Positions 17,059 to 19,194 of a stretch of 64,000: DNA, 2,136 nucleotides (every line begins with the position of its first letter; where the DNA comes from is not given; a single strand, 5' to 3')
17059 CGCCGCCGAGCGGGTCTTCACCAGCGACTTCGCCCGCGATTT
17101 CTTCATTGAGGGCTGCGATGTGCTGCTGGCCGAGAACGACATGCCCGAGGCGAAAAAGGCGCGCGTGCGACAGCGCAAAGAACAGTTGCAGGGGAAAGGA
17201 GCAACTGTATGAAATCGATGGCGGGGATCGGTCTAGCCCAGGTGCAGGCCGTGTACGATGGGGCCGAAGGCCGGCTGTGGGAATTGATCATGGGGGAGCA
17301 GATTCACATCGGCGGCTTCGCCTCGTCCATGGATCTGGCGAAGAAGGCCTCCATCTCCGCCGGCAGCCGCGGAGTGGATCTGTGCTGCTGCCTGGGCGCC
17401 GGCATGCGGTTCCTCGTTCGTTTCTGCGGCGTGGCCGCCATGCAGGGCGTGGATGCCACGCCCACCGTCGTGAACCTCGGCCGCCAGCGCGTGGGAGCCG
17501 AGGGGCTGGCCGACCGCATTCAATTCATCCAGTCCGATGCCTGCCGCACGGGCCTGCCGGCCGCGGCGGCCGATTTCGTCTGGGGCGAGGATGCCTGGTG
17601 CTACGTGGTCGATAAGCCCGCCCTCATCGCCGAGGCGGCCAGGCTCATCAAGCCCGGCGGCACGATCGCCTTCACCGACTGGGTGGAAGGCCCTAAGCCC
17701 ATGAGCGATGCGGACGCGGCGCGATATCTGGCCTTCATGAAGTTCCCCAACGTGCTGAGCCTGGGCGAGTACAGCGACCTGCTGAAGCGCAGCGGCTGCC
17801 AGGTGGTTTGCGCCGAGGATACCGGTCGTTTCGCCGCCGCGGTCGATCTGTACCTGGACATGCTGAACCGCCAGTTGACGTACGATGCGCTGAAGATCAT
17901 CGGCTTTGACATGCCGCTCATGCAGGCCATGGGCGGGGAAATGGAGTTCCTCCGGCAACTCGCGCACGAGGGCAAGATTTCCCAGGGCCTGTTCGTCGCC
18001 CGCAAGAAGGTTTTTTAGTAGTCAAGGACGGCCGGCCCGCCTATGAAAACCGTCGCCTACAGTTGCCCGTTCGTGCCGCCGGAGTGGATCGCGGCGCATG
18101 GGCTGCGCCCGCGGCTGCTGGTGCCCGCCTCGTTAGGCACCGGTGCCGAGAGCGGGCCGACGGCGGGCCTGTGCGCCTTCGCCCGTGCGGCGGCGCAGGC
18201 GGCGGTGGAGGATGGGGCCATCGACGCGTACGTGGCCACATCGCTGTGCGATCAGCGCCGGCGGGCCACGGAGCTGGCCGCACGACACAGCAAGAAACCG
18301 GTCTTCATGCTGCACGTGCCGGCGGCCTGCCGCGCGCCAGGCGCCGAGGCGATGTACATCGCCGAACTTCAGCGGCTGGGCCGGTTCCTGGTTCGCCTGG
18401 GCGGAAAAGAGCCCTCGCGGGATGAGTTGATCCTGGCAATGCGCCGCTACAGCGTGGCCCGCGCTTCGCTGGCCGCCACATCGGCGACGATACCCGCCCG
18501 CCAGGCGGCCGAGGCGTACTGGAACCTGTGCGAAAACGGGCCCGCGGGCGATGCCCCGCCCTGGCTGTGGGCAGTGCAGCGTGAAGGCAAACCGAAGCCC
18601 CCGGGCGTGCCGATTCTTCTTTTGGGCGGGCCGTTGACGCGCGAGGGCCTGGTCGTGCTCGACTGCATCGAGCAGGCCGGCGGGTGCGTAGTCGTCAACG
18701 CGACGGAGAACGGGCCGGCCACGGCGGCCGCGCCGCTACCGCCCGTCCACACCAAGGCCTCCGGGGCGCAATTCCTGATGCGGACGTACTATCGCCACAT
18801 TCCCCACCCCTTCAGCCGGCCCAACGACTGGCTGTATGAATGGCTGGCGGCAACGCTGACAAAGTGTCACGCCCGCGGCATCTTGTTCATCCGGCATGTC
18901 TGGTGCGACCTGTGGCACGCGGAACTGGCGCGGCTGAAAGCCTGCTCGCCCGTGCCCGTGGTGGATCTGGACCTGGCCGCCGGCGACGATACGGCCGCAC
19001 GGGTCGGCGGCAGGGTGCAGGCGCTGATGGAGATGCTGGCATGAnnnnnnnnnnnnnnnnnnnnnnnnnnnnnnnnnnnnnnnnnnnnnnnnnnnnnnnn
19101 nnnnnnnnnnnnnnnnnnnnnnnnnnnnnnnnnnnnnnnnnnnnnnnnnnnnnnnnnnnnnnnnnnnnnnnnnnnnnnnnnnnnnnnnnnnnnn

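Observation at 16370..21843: Tightly coupled six-gene operon: a ThyA-family enzyme, a SAM methyltransferase, HgdA-like and HgdB-like radical Fe-S subunits, an ATP-dependent activase and a HAD phosphatase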

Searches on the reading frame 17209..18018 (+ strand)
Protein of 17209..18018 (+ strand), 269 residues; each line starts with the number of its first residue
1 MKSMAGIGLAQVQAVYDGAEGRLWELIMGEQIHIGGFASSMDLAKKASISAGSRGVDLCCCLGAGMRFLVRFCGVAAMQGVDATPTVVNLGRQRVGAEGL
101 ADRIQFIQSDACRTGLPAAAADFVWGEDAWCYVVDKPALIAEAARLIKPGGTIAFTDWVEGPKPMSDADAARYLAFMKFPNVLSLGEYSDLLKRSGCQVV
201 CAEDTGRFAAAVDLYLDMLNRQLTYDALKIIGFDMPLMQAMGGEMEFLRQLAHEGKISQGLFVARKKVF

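Call 3: search_protein_families(library=pfam, proteins=[window:17209-18018:+], max_evalue=0.01)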
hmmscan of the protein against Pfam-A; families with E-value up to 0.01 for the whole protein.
window:17209-18018:+ (269 aa): 6 families
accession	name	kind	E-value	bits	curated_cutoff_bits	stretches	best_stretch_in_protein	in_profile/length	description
PF08241.18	Methyltransf_11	-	1e-13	52.1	21.2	1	57-155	2-95/95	Methyltransferase domain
PF13649.12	Methyltransf_25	-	1.6e-11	45.1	27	1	56-151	2-97/97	Methyltransferase domain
PF13489.12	Methyltransf_23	-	2e-09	37.8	27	1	49-201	20-163/164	Methyltransferase domain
PF13847.12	Methyltransf_31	-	9e-07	29.1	27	1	53-167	5-124/145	Methyltransferase domain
PF01209.24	Ubie_methyltran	-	2.8e-05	24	20.1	1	49-155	45-151/233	ubiE/COQ5 methyltransferase family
PF08242.18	Methyltransf_12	-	0.0003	21.9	30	1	60-153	5-98/98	Methyltransferase domain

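Call 4: search_protein_families(library=ncbifam, proteins=[window:17209-18018:+], max_evalue=0.01)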
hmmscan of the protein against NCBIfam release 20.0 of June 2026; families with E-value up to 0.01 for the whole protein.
window:17209-18018:+ (269 aa): 22 families
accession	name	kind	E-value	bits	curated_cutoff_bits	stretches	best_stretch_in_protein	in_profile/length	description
NF045667.1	MTase_DVU1556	equivalog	6.5e-14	51.9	155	1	32-209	3-172/213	DVU_1556 family methyltransferase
NF041537.1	ArsM_AhpD_UU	exception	1.9e-09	36.8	510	1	48-161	73-186/345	arsenite methyltransferase/AhpD domain selenoprotein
NF001244.0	PRK00216.1-5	equivalog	4.1e-08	32.8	216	1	45-174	42-172/236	bifunctional demethylmenaquinone methyltransferase/2-methoxy-6-polyprenyl-1,4-benzoquinol methylase UbiE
NF045823.1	PthPhpthDimycoMt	equivalog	1.2e-07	31.2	300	1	51-159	66-170/256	phthiotriol/phenolphthiotriol dimycocerosates methyltransferase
NF045825.1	FAmtase_mtf2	equivalog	2e-07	30.5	400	1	51-158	58-161/248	fatty-acid O-methyltransferase Mtf2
NF045882.1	PLipidMtase_Leg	equivalog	9.4e-07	28.8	390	1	9-165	3-153/207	phospholipid N-methyltransferase PmtA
NF041675.1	sarc_dimgly_tmase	equivalog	1.1e-06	28.7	550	1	44-160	59-174/278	sarcosine/dimethylglycine N-methyltransferase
NF008823.0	PRK11873.1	subfamily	2.7e-06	27.1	263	1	47-161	73-187/272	arsenite methyltransferase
NF047649.1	MTase_UXPK_star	exception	2.7e-06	26.6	460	1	49-159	75-185/283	methyltransferase/UXPK-star double selenoprotein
TIGR02752.1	MenG_heptapren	equivalog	6.9e-06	25.7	419.85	1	42-157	36-151/231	demethylmenaquinone methyltransferase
NF001240.0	PRK00216.1-1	equivalog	6.9e-06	25.3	378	1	46-166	58-180/251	bifunctional demethylmenaquinone methyltransferase/2-methoxy-6-polyprenyl-1,4-benzoquinol methylase UbiE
NF041943.1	GPPMT_Stmyces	equivalog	1.5e-05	25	400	1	6-152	33-176/272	geranyl diphosphate 2-C-methyltransferase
TIGR01934.1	MenG_MenH_UbiE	subfamily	1.6e-05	24.3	158.35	1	44-160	32-146/223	ubiquinone/menaquinone biosynthesis methyltransferase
NF001243.0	PRK00216.1-4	equivalog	2.9e-05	23.5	235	1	44-156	40-152/237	demethylmenaquinone methyltransferase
NF040539.1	AST_met_ArsM_2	exception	6.8e-05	22.8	240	1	53-167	58-174/262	putative arsinothricin biosynthesis methyltransferase ArsM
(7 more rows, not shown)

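Call 37: search_solved_structures(query=window:17209-18018:+, max_evalue=0.001)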
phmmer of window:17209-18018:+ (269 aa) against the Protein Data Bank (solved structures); distinct sequences matched with E-value up to 0.001: 28.
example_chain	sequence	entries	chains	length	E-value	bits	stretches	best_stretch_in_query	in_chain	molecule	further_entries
5wp5_A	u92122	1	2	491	1.9e-15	60.7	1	24-266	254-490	Phosphomethylethanolamine N-methyltransferase 2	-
5wp4_A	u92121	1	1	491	2e-15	60.6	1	24-223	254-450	Phosphoethanolamine N-methyltransferase 1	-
2o57_A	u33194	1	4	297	2.1e-12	50.6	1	42-266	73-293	putative sarcosine dimethylglycine methyltransferase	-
3bus_A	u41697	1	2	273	5.4e-12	49.3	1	47-189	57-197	Methyltransferase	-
6uv6_A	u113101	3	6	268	7.9e-12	48.8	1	50-199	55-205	D-glucose O-methyltransferase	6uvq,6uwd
4mwz_A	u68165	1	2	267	3.1e-11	46.8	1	22-209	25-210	Phosphoethanolamine N-methyltransferase, putative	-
4iv0_A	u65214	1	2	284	3.8e-11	46.5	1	22-209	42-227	Phosphoethanolamine N-methyltransferase, putative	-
8zc8_A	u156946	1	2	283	6.5e-11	45.8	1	43-197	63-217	MitM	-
3uj6_A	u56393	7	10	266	6.7e-11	45.7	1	21-205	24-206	Phosphoethanolamine N-methyltransferase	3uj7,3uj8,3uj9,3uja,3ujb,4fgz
21zq_A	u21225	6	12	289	7e-11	45.7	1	43-197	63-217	MitM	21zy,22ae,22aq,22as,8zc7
3ujd_A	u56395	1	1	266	8.1e-11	45.5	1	22-205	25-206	Phosphoethanolamine N-methyltransferase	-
3ujc_A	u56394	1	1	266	1.4e-10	44.7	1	21-205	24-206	Phosphoethanolamine N-methyltransferase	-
4r6w_A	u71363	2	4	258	7.7e-10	42.3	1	21-205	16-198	Phosphoethanolamine N-methyltransferase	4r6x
4iv8_A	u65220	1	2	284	5.6e-09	39.4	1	22-208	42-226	Phosphoethanolamine N-methyltransferase,putative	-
5gm1_A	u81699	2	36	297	1.8e-08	37.8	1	50-214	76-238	O-methylransferase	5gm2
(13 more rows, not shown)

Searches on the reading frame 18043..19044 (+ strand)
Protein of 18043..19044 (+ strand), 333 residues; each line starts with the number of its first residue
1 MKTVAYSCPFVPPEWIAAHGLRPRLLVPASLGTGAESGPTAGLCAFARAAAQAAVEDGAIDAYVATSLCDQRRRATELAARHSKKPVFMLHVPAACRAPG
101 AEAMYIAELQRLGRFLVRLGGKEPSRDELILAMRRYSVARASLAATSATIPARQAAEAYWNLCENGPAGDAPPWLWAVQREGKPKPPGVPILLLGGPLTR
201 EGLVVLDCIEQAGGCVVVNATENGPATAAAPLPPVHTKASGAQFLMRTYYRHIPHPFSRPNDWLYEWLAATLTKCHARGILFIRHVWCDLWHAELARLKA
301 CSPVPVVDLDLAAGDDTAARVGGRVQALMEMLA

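Call 3: search_protein_families(library=pfam, proteins=[window:18043-19044:+], max_evalue=0.01)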
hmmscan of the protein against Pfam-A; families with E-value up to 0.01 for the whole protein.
window:18043-19044:+ (333 aa): 1 family
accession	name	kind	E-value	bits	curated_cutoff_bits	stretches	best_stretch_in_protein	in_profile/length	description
PF06050.19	HGD-D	-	7.6e-29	101.8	28.4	1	8-332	1-342/342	2-hydroxyglutaryl-CoA dehydratase, D-component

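Call 4: search_protein_families(library=ncbifam, proteins=[window:18043-19044:+], max_evalue=0.01)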
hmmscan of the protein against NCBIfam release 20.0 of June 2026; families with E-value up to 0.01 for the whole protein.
window:18043-19044:+ (333 aa): 1 family
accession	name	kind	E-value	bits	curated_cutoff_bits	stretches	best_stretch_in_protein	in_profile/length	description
NF040772.1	double_cubane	equivalog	4.8e-13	48.9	350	2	2-146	21-170/372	double-cubane-cluster-containing anaerobic reductase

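Call 30: search_solved_structures(query=window:18043-19044:+, max_evalue=0.01)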
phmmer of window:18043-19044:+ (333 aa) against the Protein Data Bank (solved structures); distinct sequences matched with E-value up to 0.01: 0.
